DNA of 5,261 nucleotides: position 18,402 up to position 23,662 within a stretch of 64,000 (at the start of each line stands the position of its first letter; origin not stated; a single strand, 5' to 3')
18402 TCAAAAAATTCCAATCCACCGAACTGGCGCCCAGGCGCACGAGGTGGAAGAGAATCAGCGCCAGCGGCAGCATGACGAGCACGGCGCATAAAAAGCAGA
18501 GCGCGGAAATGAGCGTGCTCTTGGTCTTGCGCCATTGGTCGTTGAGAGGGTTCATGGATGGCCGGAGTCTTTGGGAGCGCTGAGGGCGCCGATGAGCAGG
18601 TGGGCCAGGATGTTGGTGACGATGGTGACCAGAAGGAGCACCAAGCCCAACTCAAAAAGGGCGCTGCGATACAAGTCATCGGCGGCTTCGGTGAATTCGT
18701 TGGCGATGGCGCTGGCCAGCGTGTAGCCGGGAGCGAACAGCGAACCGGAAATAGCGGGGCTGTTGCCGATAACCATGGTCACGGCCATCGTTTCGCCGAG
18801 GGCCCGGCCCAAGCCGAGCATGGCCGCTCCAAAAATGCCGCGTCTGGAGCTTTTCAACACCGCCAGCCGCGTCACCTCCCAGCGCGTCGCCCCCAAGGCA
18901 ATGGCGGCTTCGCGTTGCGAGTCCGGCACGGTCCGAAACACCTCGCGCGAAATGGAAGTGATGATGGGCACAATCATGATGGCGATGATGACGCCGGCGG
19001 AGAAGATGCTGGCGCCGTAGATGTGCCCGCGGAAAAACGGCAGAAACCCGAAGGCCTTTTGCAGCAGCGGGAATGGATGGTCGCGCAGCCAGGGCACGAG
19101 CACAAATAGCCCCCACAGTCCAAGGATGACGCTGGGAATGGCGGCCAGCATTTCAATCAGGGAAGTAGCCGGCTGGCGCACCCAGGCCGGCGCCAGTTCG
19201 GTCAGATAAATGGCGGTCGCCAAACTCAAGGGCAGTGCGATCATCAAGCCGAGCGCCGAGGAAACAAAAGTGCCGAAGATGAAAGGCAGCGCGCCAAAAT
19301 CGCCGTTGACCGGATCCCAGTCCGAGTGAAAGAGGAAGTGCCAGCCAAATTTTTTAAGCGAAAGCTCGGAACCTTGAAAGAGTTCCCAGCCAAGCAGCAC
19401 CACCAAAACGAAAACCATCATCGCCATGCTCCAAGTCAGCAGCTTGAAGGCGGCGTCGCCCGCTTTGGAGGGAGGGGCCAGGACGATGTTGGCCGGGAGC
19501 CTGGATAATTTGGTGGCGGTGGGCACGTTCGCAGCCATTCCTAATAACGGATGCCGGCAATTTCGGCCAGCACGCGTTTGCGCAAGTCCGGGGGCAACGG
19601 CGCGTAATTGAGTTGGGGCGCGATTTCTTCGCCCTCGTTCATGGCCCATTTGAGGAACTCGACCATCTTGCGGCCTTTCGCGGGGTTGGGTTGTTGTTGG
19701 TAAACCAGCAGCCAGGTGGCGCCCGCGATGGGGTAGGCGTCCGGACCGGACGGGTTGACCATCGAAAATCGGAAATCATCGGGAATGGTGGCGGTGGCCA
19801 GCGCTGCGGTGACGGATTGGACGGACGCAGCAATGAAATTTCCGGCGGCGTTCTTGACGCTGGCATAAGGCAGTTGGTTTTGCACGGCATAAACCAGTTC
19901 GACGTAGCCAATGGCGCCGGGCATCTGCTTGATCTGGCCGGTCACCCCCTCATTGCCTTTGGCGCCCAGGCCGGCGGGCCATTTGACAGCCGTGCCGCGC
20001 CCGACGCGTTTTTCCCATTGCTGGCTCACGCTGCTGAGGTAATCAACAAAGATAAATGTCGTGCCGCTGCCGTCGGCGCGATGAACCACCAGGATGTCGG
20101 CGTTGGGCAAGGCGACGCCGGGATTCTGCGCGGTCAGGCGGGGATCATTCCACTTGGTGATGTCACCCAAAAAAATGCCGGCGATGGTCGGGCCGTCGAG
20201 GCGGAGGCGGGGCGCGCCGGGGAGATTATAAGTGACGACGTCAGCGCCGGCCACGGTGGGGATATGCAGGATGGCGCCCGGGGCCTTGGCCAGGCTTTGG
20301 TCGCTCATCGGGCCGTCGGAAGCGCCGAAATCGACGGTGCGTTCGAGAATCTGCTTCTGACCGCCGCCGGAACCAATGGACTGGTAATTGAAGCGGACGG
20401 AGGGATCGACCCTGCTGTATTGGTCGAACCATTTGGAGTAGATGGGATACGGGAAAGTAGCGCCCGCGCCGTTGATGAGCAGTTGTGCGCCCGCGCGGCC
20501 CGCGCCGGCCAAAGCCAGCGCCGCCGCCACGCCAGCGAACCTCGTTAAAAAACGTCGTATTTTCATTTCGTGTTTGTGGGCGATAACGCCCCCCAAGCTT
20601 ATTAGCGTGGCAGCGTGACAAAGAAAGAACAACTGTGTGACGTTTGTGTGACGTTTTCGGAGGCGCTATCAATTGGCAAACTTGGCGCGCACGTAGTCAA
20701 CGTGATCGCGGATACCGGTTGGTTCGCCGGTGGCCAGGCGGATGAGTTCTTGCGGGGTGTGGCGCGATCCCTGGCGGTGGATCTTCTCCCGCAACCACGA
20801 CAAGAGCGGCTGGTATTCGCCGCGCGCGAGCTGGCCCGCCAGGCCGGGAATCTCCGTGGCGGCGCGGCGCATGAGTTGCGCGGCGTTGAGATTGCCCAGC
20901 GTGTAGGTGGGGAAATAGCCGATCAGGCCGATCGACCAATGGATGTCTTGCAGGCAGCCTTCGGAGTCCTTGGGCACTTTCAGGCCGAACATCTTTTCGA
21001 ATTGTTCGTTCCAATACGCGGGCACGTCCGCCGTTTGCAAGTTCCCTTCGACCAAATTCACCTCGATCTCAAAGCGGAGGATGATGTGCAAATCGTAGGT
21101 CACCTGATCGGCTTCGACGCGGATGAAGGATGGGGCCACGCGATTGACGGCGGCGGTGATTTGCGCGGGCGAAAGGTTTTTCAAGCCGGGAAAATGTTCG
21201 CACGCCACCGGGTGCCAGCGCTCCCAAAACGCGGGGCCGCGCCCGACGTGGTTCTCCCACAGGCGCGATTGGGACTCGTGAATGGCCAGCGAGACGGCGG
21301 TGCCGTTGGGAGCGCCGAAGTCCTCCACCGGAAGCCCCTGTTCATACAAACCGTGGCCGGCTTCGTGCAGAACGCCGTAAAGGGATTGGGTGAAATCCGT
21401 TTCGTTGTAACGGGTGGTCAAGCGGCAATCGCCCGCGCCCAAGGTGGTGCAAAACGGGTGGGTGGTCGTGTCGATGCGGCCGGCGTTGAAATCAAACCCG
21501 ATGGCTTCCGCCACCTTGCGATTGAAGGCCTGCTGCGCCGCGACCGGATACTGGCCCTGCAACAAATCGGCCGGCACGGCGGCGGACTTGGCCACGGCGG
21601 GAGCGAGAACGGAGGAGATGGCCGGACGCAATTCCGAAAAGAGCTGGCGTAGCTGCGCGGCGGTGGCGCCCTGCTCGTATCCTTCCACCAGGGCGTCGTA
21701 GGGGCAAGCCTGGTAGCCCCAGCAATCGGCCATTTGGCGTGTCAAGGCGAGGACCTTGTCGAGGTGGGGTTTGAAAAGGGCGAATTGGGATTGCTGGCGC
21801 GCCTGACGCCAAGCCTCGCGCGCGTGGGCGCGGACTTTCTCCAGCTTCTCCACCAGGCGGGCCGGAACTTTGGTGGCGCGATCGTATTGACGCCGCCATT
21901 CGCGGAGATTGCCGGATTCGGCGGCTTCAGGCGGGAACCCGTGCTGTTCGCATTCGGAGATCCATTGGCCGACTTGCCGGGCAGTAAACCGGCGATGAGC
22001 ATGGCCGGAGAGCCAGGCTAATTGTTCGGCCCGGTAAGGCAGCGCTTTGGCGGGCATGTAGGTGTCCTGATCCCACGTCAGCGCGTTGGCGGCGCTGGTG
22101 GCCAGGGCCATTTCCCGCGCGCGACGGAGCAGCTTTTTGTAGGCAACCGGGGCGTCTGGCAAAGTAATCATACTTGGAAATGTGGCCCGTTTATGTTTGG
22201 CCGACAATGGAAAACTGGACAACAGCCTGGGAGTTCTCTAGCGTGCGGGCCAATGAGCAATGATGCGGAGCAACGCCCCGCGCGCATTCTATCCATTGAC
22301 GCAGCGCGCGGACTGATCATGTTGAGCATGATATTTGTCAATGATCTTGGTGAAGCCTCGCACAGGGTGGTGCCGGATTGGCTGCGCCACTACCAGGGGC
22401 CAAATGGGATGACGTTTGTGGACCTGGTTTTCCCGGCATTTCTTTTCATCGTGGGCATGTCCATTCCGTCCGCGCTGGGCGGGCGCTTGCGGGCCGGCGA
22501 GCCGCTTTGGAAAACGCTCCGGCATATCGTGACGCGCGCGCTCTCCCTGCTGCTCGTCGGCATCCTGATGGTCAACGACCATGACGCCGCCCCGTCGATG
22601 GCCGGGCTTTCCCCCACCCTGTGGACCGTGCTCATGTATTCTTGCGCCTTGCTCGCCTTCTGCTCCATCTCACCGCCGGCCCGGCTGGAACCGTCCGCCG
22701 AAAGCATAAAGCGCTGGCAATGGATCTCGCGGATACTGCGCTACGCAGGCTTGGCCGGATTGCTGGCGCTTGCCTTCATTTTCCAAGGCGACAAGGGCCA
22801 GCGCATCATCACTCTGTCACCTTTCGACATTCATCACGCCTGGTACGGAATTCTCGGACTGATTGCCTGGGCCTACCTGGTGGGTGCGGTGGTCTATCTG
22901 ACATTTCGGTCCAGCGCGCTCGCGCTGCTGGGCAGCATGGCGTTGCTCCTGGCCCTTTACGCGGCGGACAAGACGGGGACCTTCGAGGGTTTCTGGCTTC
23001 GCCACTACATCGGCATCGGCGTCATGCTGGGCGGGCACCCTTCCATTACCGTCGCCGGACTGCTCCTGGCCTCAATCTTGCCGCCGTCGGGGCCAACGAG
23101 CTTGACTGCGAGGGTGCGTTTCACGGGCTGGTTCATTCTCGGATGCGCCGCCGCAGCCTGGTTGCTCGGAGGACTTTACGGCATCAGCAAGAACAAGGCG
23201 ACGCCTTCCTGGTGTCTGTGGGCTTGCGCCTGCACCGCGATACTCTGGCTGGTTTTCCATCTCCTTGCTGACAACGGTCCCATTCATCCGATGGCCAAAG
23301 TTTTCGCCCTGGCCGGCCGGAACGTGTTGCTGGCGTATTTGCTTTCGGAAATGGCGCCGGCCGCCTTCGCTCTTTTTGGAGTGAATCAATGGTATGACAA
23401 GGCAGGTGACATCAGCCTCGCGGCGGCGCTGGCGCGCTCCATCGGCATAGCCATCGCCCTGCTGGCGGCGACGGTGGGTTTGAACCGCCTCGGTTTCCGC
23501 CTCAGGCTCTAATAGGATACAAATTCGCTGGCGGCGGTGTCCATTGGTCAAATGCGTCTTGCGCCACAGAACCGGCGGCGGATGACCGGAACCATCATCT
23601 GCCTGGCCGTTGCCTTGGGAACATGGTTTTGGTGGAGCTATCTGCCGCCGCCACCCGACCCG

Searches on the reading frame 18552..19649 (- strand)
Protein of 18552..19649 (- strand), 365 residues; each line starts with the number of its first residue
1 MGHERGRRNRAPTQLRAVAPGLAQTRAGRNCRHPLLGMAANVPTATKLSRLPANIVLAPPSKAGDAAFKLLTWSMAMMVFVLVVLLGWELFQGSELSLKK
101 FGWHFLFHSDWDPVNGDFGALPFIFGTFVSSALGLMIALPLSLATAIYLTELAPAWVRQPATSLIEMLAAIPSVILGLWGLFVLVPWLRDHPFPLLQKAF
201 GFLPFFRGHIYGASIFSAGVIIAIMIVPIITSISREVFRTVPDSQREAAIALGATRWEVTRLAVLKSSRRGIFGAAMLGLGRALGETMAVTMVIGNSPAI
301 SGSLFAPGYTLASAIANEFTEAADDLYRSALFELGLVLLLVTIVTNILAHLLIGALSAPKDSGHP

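Call 44: search_protein_families(library=pfam, proteins=[window:18552-19649:-], max_evalue=0.001)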
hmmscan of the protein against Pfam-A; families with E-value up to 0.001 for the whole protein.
window:18552-19649:- (365 aa): 1 family
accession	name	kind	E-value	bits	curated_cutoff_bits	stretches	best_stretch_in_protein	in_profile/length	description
PF00528.27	BPD_transp_1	-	2.2e-15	57.3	26.4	1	148-352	7-178/184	Binding-protein-dependent transport system inner membrane component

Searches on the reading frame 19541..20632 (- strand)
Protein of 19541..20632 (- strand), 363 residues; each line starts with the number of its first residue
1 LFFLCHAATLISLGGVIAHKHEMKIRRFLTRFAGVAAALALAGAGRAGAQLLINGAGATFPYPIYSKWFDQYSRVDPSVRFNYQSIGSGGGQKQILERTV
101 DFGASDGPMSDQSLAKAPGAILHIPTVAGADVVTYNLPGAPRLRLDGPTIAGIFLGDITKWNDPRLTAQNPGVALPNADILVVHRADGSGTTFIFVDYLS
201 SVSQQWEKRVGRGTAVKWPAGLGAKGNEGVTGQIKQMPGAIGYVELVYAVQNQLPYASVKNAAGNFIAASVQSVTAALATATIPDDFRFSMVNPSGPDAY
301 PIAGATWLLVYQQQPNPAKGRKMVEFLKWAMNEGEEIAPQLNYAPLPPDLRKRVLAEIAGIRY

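Call 44: search_protein_families(library=pfam, proteins=[window:19541-20632:-], max_evalue=0.001)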
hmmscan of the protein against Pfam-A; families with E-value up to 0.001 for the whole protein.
window:19541-20632:- (363 aa): 1 family
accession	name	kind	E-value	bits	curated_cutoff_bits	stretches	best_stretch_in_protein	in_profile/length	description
PF12849.12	PBP_like_2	-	3.9e-37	128.9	27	1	46-331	3-264/267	PBP superfamily domain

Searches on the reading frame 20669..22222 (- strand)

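Call 44: search_protein_families(library=pfam, proteins=[window:20669-22222:-], max_evalue=0.001)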
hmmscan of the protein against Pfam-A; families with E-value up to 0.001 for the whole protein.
window:20669-22222:- (517 aa): 1 family
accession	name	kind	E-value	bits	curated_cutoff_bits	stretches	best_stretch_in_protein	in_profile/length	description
PF02074.21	Peptidase_M32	-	9.7e-170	565.8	25.1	1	32-515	3-489/489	Carboxypeptidase Taq (M32) metallopeptidase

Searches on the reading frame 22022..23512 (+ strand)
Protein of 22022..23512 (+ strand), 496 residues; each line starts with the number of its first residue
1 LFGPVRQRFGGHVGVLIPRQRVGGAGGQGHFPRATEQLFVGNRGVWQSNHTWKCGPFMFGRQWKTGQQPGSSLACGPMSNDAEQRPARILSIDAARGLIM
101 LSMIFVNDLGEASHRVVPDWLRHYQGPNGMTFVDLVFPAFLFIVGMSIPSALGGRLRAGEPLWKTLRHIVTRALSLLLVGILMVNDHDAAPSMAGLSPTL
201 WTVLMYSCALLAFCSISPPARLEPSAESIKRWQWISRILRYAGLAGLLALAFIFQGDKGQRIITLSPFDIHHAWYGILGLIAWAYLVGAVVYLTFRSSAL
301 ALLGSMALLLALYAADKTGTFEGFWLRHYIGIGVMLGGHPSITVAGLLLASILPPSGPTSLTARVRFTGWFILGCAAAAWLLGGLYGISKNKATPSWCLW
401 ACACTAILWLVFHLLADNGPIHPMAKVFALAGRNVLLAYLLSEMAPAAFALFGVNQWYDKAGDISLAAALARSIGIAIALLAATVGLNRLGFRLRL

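Call 44: search_protein_families(library=pfam, proteins=[window:22022-23512:+], max_evalue=0.001)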
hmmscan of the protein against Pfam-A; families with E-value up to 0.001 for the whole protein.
window:22022-23512:+ (496 aa): 2 families
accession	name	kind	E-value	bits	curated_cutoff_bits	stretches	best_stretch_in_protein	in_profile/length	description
PF16401.11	DUF5009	-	1.5e-09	38.1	25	1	90-318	3-221/260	Domain of unknown function (DUF5009)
PF07786.18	HGSNAT_cat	-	6.3e-07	29.6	22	1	88-183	1-86/222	Heparan-alpha-glucosaminide N-acetyltransferase, catalytic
